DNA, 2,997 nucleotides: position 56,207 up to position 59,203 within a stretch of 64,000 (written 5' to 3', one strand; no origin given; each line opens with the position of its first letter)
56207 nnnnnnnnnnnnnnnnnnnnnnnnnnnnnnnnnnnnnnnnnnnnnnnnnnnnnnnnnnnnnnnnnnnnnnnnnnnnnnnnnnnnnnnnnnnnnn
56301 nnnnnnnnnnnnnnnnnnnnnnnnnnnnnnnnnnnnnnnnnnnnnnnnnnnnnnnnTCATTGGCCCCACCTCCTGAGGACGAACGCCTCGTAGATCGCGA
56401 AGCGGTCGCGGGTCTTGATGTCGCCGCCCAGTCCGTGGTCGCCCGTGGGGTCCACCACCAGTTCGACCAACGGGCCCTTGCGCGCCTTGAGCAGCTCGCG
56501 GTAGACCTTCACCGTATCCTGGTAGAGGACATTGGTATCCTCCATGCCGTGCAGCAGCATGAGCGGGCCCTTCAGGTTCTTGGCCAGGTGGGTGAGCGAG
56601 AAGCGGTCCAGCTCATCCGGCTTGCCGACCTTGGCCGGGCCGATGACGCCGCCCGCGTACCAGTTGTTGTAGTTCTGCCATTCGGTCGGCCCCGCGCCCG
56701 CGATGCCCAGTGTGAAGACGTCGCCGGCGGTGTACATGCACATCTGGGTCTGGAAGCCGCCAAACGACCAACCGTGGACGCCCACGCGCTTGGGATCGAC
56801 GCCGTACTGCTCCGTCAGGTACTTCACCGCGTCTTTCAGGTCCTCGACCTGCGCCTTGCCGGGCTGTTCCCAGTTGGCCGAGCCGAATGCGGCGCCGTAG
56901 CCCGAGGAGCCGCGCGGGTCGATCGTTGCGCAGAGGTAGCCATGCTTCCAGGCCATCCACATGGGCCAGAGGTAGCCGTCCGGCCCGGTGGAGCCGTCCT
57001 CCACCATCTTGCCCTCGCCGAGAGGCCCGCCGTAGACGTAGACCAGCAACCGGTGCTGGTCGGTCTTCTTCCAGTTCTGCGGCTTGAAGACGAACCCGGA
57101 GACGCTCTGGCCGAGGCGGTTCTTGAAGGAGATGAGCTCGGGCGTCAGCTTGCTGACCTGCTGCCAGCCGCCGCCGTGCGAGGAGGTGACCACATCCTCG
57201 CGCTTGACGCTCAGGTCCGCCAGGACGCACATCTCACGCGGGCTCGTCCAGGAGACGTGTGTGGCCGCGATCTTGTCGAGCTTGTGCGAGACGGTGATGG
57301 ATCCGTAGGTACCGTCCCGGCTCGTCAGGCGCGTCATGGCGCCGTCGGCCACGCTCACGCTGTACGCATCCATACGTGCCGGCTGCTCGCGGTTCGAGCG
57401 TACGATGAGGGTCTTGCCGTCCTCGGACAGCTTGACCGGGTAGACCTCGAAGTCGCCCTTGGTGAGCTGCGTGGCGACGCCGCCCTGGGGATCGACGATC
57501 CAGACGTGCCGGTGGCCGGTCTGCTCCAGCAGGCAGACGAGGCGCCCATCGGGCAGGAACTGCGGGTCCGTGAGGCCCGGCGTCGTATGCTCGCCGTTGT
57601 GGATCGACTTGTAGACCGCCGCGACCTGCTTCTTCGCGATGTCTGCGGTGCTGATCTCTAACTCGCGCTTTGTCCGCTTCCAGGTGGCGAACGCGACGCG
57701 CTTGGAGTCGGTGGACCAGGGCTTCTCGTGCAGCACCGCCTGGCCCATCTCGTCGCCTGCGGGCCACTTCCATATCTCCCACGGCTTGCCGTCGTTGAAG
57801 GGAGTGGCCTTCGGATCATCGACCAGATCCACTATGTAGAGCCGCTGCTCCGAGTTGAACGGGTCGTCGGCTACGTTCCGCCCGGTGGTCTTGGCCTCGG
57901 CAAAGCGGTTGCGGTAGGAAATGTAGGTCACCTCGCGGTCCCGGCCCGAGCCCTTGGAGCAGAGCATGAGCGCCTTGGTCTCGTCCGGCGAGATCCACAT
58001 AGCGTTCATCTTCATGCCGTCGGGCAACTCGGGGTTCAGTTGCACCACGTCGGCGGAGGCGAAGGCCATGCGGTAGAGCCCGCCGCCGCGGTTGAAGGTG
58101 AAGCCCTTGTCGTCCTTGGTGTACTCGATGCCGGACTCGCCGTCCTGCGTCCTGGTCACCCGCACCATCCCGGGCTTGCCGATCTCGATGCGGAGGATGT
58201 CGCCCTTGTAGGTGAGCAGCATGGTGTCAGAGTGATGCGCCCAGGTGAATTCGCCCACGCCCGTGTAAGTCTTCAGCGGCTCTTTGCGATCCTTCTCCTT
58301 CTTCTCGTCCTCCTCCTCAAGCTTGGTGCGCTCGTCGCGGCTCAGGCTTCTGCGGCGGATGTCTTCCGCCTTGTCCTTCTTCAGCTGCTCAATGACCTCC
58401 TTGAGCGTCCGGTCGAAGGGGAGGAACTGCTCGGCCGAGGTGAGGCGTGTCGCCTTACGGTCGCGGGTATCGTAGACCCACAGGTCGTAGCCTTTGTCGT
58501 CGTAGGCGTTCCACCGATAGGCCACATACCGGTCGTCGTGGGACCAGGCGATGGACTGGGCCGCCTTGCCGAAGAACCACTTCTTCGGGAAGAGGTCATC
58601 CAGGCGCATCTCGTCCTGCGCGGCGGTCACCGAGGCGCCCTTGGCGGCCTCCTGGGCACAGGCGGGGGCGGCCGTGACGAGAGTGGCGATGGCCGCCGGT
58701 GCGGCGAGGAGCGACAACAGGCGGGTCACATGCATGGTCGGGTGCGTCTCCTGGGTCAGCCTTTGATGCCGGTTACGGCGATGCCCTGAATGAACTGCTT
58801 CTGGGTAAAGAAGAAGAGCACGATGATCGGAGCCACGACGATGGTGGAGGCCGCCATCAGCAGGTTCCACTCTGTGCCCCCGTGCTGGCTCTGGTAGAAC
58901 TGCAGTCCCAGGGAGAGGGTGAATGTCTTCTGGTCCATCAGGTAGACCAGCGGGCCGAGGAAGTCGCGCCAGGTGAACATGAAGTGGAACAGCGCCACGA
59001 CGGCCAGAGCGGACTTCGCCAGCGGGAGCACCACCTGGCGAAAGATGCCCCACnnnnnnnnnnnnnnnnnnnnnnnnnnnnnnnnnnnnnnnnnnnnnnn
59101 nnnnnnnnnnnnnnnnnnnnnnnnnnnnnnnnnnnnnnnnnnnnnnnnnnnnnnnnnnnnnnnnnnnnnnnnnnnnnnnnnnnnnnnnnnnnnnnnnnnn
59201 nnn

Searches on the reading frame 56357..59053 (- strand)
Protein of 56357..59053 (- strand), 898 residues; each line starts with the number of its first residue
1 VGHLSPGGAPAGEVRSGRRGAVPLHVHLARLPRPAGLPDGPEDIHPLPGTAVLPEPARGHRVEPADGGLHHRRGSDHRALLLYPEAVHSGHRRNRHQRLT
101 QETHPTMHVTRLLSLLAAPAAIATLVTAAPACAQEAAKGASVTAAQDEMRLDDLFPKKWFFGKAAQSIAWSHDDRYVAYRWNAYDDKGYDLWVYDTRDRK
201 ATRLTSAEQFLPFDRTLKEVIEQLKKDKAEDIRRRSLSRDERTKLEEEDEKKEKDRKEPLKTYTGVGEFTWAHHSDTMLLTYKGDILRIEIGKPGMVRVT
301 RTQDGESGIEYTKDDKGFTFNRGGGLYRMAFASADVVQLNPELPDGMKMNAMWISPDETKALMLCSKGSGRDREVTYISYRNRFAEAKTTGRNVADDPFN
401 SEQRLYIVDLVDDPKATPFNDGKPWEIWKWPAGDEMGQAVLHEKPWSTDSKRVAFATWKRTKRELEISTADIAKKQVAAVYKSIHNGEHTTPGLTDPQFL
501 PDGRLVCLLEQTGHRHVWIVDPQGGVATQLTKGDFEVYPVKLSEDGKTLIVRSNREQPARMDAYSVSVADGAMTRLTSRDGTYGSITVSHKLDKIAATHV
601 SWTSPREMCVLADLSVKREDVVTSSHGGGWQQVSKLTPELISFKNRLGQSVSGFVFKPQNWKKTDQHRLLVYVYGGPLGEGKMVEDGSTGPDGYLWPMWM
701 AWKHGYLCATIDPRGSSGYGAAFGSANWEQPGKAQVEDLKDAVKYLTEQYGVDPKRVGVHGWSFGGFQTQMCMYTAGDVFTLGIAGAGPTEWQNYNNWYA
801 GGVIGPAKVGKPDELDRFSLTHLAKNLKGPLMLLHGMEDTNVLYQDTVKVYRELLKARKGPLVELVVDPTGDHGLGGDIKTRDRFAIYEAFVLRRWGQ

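Call 89: search_protein_families(library=pfam, proteins=[window:56357-59053:-], max_evalue=0.00001)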
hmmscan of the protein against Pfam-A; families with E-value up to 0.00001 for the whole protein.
window:56357-59053:- (898 aa): 3 families
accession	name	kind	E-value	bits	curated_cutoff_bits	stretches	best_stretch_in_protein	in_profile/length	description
PF00326.27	Peptidase_S9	-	2.8e-39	135.2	22.6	1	703-894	12-208/213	Prolyl oligopeptidase family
PF00930.27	DPPIV_N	-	2.6e-19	69.6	22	1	404-603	159-351/354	Dipeptidyl peptidase IV (DPP IV) N-terminal region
PF20434.5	BD-FAE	-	6e-09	36.2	26.8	1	662-853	8-214/215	BD-FAE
